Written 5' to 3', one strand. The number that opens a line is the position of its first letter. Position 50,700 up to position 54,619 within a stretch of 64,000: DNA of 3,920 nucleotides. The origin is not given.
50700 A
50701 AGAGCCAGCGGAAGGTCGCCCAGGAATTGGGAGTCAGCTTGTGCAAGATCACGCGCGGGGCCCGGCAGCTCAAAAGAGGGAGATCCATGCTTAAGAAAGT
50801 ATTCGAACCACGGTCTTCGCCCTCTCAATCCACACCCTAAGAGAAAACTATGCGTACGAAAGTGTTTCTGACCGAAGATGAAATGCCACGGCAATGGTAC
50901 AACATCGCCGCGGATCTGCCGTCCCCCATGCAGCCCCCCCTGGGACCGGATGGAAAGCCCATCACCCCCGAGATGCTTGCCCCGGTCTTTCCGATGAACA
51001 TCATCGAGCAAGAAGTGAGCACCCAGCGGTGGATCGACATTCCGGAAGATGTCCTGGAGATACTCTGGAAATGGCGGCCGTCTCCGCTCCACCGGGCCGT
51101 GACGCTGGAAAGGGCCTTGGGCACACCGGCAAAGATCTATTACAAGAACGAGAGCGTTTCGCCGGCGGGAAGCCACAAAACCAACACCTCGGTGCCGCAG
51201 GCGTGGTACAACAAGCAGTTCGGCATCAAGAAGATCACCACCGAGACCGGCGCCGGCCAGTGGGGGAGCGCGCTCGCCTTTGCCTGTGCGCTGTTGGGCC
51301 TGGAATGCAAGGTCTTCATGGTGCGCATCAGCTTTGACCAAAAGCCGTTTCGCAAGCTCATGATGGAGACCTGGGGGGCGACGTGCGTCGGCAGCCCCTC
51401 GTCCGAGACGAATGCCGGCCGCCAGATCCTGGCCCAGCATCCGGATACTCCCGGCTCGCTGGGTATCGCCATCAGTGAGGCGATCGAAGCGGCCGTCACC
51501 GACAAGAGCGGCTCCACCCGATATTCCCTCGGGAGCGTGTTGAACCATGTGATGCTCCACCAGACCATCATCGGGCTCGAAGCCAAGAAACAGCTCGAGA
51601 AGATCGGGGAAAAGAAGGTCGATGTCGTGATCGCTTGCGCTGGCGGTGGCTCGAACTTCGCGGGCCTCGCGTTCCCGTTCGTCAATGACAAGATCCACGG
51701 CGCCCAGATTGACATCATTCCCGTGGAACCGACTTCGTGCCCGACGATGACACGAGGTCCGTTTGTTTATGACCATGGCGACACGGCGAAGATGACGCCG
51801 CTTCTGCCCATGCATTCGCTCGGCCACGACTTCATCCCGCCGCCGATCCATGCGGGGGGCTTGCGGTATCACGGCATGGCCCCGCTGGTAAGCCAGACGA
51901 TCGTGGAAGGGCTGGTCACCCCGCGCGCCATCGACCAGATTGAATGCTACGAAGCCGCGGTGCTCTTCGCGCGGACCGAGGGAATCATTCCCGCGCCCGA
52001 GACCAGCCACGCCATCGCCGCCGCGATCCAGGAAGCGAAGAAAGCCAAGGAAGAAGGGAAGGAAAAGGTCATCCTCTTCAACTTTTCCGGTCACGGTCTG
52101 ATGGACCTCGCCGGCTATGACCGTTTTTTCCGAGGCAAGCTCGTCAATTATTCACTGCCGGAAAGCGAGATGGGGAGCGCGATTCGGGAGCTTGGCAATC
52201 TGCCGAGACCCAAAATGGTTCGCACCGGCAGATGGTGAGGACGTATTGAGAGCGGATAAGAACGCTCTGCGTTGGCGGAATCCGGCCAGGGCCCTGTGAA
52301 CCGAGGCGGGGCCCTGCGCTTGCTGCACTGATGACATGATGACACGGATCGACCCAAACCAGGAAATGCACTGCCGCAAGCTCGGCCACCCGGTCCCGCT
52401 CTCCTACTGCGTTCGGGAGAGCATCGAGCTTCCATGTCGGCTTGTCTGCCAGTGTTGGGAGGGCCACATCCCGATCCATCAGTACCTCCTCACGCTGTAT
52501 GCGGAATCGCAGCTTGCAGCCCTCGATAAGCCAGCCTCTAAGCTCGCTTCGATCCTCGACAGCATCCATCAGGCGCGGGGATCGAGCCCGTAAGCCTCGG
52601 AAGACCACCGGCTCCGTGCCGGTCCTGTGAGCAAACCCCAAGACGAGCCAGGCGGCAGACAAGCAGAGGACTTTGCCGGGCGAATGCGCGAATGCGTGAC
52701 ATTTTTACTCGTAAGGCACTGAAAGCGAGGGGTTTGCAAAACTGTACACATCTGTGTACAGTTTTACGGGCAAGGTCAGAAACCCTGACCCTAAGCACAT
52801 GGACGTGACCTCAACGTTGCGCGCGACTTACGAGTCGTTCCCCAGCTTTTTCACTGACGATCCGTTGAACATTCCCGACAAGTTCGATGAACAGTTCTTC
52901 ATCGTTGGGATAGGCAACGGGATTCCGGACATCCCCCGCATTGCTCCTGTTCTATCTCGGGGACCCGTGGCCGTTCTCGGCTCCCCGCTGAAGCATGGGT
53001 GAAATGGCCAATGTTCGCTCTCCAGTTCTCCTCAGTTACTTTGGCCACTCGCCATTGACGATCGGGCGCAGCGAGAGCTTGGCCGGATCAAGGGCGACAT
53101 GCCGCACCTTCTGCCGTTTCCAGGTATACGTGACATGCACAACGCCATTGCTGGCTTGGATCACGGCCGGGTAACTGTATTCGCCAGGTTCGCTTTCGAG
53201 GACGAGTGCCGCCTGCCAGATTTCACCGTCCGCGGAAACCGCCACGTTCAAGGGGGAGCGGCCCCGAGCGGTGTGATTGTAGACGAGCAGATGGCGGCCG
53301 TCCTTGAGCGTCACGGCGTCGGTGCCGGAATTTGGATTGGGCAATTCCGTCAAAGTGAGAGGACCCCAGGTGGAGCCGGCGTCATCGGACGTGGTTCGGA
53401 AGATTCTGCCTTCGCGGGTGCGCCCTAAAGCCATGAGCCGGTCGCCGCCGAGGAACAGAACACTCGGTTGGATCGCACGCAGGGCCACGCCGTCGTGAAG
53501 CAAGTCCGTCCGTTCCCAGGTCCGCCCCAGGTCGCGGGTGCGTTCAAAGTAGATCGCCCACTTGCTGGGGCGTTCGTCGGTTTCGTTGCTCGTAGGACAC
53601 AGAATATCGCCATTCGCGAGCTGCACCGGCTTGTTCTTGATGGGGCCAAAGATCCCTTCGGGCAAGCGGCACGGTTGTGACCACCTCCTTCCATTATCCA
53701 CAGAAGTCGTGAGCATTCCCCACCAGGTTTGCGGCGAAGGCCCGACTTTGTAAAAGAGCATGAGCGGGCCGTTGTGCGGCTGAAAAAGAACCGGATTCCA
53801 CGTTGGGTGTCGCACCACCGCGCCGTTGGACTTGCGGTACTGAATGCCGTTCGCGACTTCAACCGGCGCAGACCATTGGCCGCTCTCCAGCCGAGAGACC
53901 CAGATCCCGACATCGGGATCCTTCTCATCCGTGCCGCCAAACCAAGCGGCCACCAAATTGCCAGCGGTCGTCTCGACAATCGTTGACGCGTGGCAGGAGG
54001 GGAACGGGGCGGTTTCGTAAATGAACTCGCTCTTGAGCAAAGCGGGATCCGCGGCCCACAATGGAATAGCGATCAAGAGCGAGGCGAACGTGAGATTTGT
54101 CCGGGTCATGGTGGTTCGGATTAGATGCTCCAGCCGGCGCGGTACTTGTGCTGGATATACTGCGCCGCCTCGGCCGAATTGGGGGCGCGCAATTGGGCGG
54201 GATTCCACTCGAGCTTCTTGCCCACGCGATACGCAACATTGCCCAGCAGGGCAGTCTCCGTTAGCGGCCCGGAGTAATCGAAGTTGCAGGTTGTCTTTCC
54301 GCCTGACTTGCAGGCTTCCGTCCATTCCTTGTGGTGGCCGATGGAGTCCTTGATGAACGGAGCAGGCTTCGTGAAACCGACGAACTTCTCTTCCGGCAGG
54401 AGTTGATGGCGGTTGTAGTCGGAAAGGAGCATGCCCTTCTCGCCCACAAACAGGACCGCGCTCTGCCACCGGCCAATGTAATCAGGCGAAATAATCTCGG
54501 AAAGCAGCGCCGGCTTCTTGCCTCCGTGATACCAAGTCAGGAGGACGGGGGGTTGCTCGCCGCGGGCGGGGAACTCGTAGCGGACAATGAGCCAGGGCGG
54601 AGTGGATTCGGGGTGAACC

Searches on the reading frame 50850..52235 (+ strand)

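Call 11: search_protein_families(library=pfam, proteins=[window:50850-52235:+], max_evalue=0.001)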
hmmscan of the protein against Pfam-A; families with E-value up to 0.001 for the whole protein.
window:50850-52235:+ (462 aa): 1 family
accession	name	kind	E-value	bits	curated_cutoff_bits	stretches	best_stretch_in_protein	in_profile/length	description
PF00291.31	PALP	-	1.5e-41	143.1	35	1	76-414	6-295/295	Pyridoxal-phosphate dependent enzyme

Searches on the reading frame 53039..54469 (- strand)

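Call 11: search_protein_families(library=pfam, proteins=[window:53039-54469:-], max_evalue=0.001)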
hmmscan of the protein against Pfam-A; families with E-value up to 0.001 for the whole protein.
window:53039-54469:- (477 aa): 2 families
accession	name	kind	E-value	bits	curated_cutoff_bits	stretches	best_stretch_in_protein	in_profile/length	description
PF13088.12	BNR_2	-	3e-89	299.5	31.4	1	170-446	1-277/277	BNR repeat-like domain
PF13859.12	BNR_3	-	9.8e-05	22.3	27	1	179-398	22-248/308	BNR repeat-like domain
